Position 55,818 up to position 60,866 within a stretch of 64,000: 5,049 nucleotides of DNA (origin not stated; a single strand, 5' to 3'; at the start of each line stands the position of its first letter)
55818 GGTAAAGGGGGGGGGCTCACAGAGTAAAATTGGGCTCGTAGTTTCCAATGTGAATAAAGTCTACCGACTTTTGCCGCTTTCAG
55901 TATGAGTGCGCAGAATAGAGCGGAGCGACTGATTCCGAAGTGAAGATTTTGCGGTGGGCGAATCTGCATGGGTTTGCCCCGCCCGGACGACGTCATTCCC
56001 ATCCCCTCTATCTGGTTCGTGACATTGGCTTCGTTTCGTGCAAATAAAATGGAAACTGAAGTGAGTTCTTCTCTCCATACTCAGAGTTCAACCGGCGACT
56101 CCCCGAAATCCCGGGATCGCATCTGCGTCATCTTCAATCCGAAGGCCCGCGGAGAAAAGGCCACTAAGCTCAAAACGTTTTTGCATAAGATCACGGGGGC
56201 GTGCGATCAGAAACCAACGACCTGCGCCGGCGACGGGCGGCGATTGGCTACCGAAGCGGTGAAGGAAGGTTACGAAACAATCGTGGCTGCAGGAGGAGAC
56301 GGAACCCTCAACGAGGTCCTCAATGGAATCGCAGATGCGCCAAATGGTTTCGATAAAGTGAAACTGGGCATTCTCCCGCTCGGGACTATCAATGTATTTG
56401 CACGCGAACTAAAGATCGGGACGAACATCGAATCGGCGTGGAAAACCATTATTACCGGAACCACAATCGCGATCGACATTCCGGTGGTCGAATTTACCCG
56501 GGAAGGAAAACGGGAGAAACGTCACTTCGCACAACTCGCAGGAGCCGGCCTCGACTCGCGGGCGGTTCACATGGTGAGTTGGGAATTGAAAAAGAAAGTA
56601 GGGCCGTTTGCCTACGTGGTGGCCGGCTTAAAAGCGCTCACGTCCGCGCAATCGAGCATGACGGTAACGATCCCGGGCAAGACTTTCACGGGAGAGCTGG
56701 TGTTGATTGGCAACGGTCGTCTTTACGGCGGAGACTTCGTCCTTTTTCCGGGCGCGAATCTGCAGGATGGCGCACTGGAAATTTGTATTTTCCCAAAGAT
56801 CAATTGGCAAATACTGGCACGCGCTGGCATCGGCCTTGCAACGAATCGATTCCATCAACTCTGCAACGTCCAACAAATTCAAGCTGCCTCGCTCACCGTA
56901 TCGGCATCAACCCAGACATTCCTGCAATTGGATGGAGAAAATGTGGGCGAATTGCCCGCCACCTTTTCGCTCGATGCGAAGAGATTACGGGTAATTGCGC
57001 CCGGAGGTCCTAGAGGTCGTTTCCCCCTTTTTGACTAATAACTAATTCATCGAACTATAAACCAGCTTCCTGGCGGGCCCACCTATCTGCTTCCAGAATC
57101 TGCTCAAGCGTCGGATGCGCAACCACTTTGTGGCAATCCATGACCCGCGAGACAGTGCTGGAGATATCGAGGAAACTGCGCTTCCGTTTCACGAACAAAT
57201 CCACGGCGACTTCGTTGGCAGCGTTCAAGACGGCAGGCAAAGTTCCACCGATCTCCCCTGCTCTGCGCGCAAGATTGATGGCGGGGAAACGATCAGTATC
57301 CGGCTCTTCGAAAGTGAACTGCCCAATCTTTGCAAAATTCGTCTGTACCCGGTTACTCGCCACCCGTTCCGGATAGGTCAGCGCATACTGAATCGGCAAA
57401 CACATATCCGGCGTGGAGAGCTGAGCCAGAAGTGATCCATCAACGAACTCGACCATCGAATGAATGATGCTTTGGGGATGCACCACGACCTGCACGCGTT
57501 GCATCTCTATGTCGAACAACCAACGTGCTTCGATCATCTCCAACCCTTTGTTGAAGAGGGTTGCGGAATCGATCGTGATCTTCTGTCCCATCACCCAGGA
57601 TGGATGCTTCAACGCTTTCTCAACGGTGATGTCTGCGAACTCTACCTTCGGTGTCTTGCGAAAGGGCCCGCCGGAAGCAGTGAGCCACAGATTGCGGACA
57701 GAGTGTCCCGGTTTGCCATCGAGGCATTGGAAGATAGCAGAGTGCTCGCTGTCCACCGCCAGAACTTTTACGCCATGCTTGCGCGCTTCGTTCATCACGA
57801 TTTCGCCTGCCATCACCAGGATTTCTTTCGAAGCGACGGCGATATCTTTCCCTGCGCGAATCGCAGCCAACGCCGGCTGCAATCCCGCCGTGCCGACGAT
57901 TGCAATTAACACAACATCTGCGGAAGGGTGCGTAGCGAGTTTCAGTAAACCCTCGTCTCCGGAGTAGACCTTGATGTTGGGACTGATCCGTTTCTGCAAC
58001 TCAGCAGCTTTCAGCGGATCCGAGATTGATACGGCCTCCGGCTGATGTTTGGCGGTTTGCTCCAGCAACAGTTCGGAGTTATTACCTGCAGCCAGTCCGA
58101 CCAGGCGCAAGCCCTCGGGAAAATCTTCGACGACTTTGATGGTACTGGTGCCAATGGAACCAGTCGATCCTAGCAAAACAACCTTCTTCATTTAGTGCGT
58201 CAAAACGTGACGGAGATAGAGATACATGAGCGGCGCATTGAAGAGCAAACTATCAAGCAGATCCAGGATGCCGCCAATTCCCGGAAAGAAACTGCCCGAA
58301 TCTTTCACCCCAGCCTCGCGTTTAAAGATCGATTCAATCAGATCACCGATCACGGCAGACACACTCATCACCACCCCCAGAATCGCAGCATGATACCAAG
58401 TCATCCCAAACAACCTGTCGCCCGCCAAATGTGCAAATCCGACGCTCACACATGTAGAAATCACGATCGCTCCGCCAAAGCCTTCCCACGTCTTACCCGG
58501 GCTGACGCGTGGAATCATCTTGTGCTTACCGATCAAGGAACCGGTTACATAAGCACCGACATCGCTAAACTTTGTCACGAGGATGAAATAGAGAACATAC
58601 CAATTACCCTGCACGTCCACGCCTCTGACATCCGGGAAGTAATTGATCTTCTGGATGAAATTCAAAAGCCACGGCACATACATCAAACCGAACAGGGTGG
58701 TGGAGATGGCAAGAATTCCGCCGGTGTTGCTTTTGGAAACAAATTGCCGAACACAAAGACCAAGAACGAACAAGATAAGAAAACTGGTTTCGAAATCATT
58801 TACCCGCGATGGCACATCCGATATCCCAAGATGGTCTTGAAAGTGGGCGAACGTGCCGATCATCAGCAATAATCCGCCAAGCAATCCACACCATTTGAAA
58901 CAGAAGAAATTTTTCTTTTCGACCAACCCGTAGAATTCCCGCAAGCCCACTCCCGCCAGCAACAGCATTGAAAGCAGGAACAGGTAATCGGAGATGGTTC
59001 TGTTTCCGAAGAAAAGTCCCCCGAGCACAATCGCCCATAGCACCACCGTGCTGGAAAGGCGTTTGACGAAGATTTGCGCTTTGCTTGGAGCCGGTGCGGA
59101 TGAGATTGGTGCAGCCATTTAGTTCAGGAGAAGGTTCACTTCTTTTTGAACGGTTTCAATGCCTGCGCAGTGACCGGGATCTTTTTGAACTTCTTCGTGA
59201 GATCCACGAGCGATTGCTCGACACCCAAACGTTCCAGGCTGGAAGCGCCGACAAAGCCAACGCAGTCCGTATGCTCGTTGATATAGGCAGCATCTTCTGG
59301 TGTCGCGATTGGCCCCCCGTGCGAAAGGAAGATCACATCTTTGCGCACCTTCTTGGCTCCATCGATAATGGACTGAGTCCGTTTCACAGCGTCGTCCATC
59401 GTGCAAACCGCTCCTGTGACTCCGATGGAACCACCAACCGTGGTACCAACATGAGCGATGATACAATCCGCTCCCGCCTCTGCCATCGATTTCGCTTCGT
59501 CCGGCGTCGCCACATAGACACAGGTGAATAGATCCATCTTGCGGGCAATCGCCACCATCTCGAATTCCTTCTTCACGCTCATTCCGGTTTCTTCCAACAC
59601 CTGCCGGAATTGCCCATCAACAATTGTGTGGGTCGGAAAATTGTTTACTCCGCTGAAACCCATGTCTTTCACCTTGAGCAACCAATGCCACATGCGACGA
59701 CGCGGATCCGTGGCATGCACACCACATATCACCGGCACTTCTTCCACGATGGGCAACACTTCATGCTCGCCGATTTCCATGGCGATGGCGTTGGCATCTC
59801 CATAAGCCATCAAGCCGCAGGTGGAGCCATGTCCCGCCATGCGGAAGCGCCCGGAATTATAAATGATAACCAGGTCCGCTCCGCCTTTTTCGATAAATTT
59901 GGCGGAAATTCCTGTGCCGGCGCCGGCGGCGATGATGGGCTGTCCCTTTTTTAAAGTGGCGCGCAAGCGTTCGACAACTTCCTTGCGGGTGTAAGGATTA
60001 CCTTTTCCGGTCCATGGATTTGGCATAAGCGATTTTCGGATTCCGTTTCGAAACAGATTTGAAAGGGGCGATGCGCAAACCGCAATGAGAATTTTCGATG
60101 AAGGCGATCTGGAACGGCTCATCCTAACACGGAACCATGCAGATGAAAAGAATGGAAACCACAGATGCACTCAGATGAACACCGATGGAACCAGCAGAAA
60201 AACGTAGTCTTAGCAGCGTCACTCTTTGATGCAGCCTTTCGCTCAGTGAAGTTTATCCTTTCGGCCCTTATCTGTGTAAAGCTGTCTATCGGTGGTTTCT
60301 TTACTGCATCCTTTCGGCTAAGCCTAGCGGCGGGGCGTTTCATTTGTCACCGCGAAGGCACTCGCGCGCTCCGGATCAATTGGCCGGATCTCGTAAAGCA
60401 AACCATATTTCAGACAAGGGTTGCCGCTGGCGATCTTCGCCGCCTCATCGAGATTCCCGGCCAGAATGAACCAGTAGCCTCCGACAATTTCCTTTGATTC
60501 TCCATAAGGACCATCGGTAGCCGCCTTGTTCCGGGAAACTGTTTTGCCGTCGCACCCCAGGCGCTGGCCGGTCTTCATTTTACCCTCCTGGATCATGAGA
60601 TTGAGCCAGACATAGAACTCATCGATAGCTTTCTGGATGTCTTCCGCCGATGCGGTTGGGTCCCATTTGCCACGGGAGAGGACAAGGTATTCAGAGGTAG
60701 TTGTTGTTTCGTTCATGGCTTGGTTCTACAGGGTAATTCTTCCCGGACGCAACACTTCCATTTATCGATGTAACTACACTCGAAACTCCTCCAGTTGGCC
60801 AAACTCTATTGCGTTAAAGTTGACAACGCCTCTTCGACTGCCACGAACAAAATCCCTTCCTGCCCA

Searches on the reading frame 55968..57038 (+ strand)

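Call 41: search_protein_families(library=pfam, proteins=[window:55968-57038:+], max_evalue=0.001)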
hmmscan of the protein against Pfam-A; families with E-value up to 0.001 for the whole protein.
window:55968-57038:+ (356 aa): 2 families
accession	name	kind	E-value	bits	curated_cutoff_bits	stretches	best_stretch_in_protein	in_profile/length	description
PF00781.29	DAGK_cat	-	1.9e-28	99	23.6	1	51-171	1-122/125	Diacylglycerol kinase catalytic domain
PF19279.4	YegS_C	-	8.5e-18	65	27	1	192-343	4-157/158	YegS C-terminal NAD kinase beta sandwich-like domain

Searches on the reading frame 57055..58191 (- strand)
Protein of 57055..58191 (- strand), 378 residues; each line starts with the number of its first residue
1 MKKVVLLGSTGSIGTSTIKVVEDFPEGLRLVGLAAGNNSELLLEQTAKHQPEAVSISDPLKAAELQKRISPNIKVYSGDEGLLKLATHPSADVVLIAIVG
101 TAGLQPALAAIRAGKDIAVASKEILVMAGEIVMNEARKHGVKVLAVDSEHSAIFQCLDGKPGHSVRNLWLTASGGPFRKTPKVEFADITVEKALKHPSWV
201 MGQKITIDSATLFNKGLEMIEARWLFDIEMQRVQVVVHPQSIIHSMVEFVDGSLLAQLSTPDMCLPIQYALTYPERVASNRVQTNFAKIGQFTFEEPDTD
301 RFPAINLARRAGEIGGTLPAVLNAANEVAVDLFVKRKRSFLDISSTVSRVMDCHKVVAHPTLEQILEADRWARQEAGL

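Call 41: search_protein_families(library=pfam, proteins=[window:57055-58191:-], max_evalue=0.001)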
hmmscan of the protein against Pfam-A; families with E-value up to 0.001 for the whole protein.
window:57055-58191:- (378 aa): 4 families
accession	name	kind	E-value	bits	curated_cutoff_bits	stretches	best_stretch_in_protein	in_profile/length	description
PF13288.12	DXPR_C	-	1e-41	142.3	27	1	258-374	1-114/115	DXP reductoisomerase C-terminal domain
PF02670.22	DXP_reductoisom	-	3.1e-40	138.3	21.7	1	4-129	1-129/129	1-deoxy-D-xylulose 5-phosphate reductoisomerase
PF08436.17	DXP_redisom_C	-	1e-37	128.6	26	1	143-226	1-84/84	1-deoxy-D-xylulose 5-phosphate reductoisomerase C-terminal domain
PF01408.29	GFO_IDH_MocA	-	0.00029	22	24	0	41-118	26-90/120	Oxidoreductase family, NAD-binding Rossmann fold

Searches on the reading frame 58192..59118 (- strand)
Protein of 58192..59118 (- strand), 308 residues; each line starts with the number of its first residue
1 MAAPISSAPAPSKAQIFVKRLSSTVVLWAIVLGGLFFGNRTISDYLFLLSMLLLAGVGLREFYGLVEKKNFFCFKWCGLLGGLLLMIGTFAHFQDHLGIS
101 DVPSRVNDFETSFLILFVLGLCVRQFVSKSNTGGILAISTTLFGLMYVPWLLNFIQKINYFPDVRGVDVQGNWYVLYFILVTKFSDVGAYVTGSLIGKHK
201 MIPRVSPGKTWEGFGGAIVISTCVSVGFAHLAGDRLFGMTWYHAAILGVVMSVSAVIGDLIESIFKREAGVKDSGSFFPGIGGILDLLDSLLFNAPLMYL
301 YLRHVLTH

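Call 41: search_protein_families(library=pfam, proteins=[window:58192-59118:-], max_evalue=0.001)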
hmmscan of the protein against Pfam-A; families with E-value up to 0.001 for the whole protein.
window:58192-59118:- (308 aa): 1 family
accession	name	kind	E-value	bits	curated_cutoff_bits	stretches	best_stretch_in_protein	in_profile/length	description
PF01148.25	CTP_transf_1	-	5.2e-55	187.6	24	1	20-303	3-262/264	Cytidylyltransferase family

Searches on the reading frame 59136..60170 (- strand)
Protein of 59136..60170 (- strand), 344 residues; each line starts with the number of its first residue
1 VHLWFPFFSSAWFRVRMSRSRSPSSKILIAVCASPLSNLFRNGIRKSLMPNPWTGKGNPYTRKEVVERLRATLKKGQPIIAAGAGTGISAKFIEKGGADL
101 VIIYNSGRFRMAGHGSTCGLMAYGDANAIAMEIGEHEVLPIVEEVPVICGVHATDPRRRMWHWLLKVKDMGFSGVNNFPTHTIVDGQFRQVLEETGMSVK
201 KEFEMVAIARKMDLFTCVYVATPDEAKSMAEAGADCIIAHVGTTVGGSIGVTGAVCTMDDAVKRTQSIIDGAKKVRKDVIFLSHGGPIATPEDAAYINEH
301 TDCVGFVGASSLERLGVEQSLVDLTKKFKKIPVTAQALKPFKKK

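Call 77: search_protein_families(library=pfam, proteins=[window:59136-60170:-], max_evalue=0.001)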
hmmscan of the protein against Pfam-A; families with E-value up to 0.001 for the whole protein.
window:59136-60170:- (344 aa): 1 family
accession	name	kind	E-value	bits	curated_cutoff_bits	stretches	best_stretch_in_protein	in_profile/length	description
PF09370.16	PEP_hydrolase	-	4.2e-108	361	33.8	1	64-331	1-267/267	Phosphoenolpyruvate hydrolase-like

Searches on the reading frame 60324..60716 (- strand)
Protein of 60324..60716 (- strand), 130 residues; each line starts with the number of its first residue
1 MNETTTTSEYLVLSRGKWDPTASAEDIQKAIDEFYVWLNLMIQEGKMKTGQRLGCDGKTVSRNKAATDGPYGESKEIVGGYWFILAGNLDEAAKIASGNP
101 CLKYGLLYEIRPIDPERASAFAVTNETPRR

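Call 77: search_protein_families(library=pfam, proteins=[window:60324-60716:-], max_evalue=0.001)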
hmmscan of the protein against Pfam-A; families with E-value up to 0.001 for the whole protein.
window:60324-60716:- (130 aa): 1 family
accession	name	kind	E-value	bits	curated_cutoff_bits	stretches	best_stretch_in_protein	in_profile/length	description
PF03795.20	YCII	-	5.7e-09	36.8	24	1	23-113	13-91/95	YCII-related domain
